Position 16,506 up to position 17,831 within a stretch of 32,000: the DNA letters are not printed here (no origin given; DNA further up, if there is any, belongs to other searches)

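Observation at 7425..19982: Complete mannose-family PTS wired into an amino-sugar catabolic island in an archaeal-type genome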

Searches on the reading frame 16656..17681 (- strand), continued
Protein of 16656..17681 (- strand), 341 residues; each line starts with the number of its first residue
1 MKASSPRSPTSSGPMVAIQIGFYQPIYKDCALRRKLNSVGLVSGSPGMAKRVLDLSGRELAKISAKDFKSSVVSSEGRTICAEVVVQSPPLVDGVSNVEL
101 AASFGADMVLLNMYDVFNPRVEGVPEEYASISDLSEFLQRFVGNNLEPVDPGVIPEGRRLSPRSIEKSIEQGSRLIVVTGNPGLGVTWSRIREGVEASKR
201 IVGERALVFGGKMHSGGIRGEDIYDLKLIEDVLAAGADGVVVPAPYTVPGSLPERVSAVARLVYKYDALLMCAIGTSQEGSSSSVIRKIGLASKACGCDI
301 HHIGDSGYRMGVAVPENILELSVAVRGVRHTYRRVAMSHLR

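Call 38: find_encoding_contigs(protein=P0097, flank=8000, max_places=2)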
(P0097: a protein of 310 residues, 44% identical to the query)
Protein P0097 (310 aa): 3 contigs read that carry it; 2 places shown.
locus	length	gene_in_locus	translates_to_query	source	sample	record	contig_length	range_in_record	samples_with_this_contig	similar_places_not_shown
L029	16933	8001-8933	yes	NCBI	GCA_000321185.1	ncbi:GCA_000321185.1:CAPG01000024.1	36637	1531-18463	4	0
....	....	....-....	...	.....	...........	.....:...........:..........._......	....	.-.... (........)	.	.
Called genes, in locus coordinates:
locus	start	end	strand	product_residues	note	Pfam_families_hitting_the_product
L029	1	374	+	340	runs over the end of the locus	PF19361:DUF5937, PF01022:HTH_5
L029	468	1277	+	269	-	PF01061:ABC2_membrane, PF12698:ABC2_membrane_3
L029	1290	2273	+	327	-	PF00005:ABC_tran, PF13304:AAA_21 (faint)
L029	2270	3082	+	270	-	PF01061:ABC2_membrane (weak), PF12698:ABC2_membrane_3 (weak)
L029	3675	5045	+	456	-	PF00682:HMGL-like, PF22617:HCS_D2, PF08502:LeuA_dimer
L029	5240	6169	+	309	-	PF00989:PAS (weak), PF08448:PAS_4, PF13426:PAS_9, PF08447:PAS_3, PF00015:MCPsignal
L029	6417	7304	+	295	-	PF01370:Epimerase, PF16363:GDP_Man_Dehyd (faint), PF08338:DUF1731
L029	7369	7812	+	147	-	-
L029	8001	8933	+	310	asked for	PF25509:DUF7916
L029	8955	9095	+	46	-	-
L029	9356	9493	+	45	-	-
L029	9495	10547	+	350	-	PF01497:Peripla_BP_2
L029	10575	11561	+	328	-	PF01032:FecCD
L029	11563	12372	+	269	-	PF02463:SMC_N, PF00005:ABC_tran, PF13175:AAA_15 (weak), PF13555:AAA_29 (faint), PF13304:AAA_21 (faint)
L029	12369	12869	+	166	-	PF01243:PNPOx_N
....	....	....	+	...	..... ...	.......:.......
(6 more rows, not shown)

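Call 46: predict_structure(alignment_id=A1)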
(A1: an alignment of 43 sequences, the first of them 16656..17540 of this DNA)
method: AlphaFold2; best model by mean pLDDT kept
length: 294 residues; sequences in the alignment: 43
mean_pLDDT: 94.7   pTM: 0.93
mean pLDDT of the five models: 94.7, 94.6, 94.1, 93.5, 93.3
residues with pLDDT >= 90: 257; 70-90: 33; 50-70: 4; < 50: 0
segments of 3 or more residues with pLDDT < 50: none
pLDDT, mean of each block of 10 residues (from residue 1): 91 97 98 97 94 97 98 95 96 97 97 99 98 92 98 98 88 89 98 97 94 99 92 90 98 89 86 98 95 79
secondary structure, 60 per line:
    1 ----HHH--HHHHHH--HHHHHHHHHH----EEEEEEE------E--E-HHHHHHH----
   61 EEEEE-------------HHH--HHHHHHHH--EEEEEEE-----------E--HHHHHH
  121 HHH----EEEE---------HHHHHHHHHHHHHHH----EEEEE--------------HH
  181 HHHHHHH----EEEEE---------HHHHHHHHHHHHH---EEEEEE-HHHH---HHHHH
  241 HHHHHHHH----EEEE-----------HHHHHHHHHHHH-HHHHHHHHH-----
elements in order: H10-15 H18-27 E32-38 H50-56 E61-65 H84-91 E94-100 H115-123 E128-131 H141-155 E160-164 H179-187 E192-196 H206-218 E222-227 H229-232 H236-248 E253-256 H268-279 H281-289

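Call 48: fold_search(model_id=the predicted structure, library=pdb)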
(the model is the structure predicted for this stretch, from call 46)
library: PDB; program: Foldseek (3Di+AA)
matches with E <= 10: 1886; with E <= 0.001: 1051
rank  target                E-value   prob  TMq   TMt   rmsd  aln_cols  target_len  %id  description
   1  4rpp_D                1.9e-08  1.00  0.51  0.38   6.7       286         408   13  crystal structure of PKM2-K422R mutant bound with FBP (released 2015-02-25)
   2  6nn5_C                2.5e-08  1.00  0.50  0.37  10.3       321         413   12  The structure of human liver pyruvate kinase, hLPYK-W527H (released 2019-06-19)
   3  4mfe_D                2.5e-08  1.00  0.52  0.29   9.6       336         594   13  Structure of the carboxyl transferase domain from Rhizobium etli pyruvate carboxylase with 3-hydroxypyruvate (released 2013-11-13)
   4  8j7o_A                4.1e-08  1.00  0.55  0.27   9.2       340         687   13  Human pyruvate carboxylase in BCCP-CTS state without BC (released 2024-05-08)
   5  3q94_A                4.1e-08  1.00  0.50  0.52   7.1       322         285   11  The crystal structure of fructose 1,6-bisphosphate aldolase from Bacillus anthracis str. 'Ames Ancestor' (released 2011-01-26)
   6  8rvr_E                4.3e-08  1.00  0.52  0.40   5.9       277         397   14  Crystal structure of Trypanosoma congolense pyruvate kinase in complex with a single-domain antibody (TcoPYK-sdAb42) i (released 2025-04-16)
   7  8hwl_A                4.3e-08  1.00  0.53  0.20   9.4       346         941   13  Human Pyruvate Carboxylase (released 2024-01-31)
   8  1ojx_E                4.6e-08  1.00  0.55  0.63   6.3       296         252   15  Crystal structure of an Archaeal fructose 1,6-bisphosphate aldolase (released 2003-09-04)
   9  8xl9_A                4.6e-08  1.00  0.55  0.27   9.3       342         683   12  Structure of human pyruvate carboxylase (released 2024-11-13)
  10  7wtb_A                4.6e-08  1.00  0.52  0.17   9.3       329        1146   13  Cryo-EM structure of human pyruvate carboxylase with acetyl-CoA (released 2022-11-09)
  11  6su1_G                4.9e-08  1.00  0.49  0.37   6.6       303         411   13  Trypanosoma congolense pyruvate kinase in complex with citrate and glycerol (released 2020-03-04)
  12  7ncc_A                4.9e-08  1.00  0.50  0.52   8.4       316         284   12  Crystal structure of fructose-bisphosphate aldolase FBAP from Bacillus methanolicus (released 2021-02-17)
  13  3bg9_A                5.2e-08  1.00  0.54  0.30   9.2       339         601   13  Crystal Structure of Human Pyruvate Carboxylase (missing the biotin carboxylase domain at the N-terminus) F1077A Mutan (released 2008-02-26)
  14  5sci_F                5.5e-08  1.00  0.52  0.37  10.2       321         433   13  Structure of liver pyruvate kinase in complex with anthraquinone derivative 105 (released 2022-03-16)
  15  9a4l_A                5.5e-08  1.00  0.48  0.49   9.0       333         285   12  Integrative model of ALF-ACNA by crosslinking MS and deep learning (released 2024-09-18)
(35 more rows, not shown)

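Call 49: find_encoding_contigs(protein=P0037, flank=8000, max_places=2)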
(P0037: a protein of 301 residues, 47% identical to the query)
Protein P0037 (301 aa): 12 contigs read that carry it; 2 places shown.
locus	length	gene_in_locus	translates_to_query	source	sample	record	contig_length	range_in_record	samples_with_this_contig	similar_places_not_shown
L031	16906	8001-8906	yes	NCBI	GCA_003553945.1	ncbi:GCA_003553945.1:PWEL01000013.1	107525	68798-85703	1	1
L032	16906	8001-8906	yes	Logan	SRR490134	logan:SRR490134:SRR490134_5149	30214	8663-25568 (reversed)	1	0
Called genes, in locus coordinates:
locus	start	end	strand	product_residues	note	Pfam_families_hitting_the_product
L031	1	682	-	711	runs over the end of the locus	PF00754:F5_F8_type_C (faint), PF22633:F5_F8_type_C_2 (faint), PF16396:DUF5005, PF13810:DUF4185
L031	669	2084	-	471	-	-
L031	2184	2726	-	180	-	PF01074:Glyco_hydro_38N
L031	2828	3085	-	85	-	-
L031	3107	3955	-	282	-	PF02311:AraC_binding (weak), PF00165:HTH_AraC, PF12833:HTH_18, PF00165:HTH_AraC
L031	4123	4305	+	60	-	PF01869:BcrAD_BadFG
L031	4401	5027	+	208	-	PF01869:BcrAD_BadFG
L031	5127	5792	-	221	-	PF03060:NMO (weak), PF03932:CutC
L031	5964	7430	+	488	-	PF02378:PTS_EIIC, PF00367:PTS_EIIB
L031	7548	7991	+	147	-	PF00358:PTS_EIIA_1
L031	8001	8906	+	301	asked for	PF25509:DUF7916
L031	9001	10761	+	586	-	PF02903:Alpha-amylase_N, PF00128:Alpha-amylase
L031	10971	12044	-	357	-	PF00291:PALP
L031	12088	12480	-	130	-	-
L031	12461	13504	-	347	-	PF00005:ABC_tran, PF08352:oligo_HPY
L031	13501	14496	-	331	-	PF00005:ABC_tran, PF13401:AAA_22 (faint), PF13304:AAA_21 (weak), PF08352:oligo_HPY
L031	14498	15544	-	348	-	PF12911:OppC_N, PF00528:BPD_transp_1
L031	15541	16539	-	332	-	PF19300:BPD_transp_1_N (faint), PF00528:BPD_transp_1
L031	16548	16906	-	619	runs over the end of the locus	PF00496:SBP_bac_5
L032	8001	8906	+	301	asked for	PF25509:DUF7916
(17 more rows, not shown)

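Call 50: find_encoding_contigs(protein=P0036, flank=8000, max_places=1)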
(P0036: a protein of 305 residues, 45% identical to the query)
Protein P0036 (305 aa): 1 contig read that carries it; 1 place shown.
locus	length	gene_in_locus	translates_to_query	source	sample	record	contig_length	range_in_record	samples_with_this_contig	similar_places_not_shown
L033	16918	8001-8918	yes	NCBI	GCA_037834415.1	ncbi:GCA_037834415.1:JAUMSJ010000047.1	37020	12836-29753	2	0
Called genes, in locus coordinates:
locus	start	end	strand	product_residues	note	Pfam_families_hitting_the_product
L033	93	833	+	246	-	PF01479:S4, PF00849:PseudoU_synth_2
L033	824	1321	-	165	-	PF00383:dCMP_cyt_deam_1, PF14437:MafB19-deam, PF14439:Bd3614-deam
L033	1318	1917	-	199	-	PF14512:TM1586_NiRdase (faint), PF00881:Nitroreductase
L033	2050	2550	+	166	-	PF04308:RNaseH_like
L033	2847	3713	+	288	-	PF03123:CAT_RBD, PF00874:PRD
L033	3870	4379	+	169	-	PF00358:PTS_EIIA_1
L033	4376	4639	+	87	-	PF00381:PTS-HPr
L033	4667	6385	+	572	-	PF05524:PEP-utilisers_N, PF00391:PEP-utilizers, PF02896:PEP-utilizers_C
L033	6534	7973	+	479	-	PF02378:PTS_EIIC, PF00367:PTS_EIIB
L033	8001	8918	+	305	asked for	PF25509:DUF7916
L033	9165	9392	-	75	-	-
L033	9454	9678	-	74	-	-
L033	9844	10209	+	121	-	PF13560:HTH_31, PF01381:HTH_3, PF12844:HTH_19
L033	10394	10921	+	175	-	PF06114:Peptidase_M78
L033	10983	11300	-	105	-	PF01638:HxlR, PF01022:HTH_5 (weak)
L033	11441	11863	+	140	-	PF07681:DoxX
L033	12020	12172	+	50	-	-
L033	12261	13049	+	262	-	PF01522:Polysacc_deac_1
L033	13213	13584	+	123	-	PF03734:YkuD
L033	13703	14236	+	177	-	PF00857:Isochorismatase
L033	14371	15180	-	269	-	PF00561:Abhydrolase_1, PF12146:Hydrolase_4, PF12697:Abhydrolase_6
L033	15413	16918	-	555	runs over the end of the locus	PF07504:FTP (faint), PF16244:DUF4901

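Call 51: search_solved_structures(query=A1, max_evalue=10)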
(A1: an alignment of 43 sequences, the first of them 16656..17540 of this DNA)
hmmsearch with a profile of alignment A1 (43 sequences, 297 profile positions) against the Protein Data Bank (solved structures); distinct sequences matched with E-value up to 10: 7.
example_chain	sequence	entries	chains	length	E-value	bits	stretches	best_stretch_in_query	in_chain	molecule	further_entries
3cpr_A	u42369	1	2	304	0.024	16.9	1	118-206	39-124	Dihydrodipicolinate synthetase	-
4utu_A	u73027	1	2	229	0.025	16.8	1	182-241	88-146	N-ACETYLMANNOSAMINE-6-PHOSPHATE 2-EPIMERASE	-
4utt_A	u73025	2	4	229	0.029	16.7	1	183-241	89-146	PUTATIVE N-ACETYLMANNOSAMINE-6-PHOSPHATE 2-EPIMERASE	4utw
4utt_C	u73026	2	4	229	0.029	16.7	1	183-241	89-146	PUTATIVE N-ACETYLMANNOSAMINE-6-PHOSPHATE 2-EPIMERASE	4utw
3nqv_A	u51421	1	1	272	0.12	14.7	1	150-225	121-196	deoxyribose phosphate aldolase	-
3e96_A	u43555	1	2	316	0.19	13.9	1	117-203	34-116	Dihydrodipicolinate synthase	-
3q58_A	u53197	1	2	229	0.77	12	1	183-239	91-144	N-acetylmannosamine-6-phosphate 2-epimerase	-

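Call 57: find_encoding_contigs(protein=P0022, flank=10000, max_places=1)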
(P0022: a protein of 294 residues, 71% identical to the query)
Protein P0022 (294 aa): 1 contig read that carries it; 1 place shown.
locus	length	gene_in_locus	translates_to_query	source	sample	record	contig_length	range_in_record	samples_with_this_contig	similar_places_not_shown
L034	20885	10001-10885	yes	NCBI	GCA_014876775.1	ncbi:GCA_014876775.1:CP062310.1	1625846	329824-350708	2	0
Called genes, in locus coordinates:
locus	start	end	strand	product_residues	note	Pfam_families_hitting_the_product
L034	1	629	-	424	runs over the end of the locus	PF07690:MFS_1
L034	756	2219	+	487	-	PF09910:DUF2139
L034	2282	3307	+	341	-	-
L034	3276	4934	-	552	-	PF01078:Mg_chelatase (faint), PF09818:ABC_ATPase (faint), PF13191:AAA_16 (faint), PF13481:AAA_25 (faint), PF20703:nSTAND1 (faint), PF25199:nSTAND_NTPase5 (faint), PF00005:ABC_tran, PF00005:ABC_tran, +11 more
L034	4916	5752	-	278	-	PF02361:CbiQ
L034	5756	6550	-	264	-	-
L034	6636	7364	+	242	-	PF00156:Pribosyltran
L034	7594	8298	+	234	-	PF05116:S6PP (faint), PF08282:Hydrolase_3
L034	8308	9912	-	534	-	PF03609:EII-Sor, PF03613:EIID-AGA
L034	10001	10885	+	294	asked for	PF25509:DUF7916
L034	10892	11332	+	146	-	PF03610:EIIA-man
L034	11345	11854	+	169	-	PF03830:PTSIIB_sorb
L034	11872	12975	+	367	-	PF01408:GFO_IDH_MocA, PF02894:GFO_IDH_MocA_C, PF22725:GFO_IDH_MocA_C3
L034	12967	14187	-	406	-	PF04734:Ceramidase_alk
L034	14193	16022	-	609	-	PF13522:GATase_6, PF13537:GATase_7, PF01380:SIS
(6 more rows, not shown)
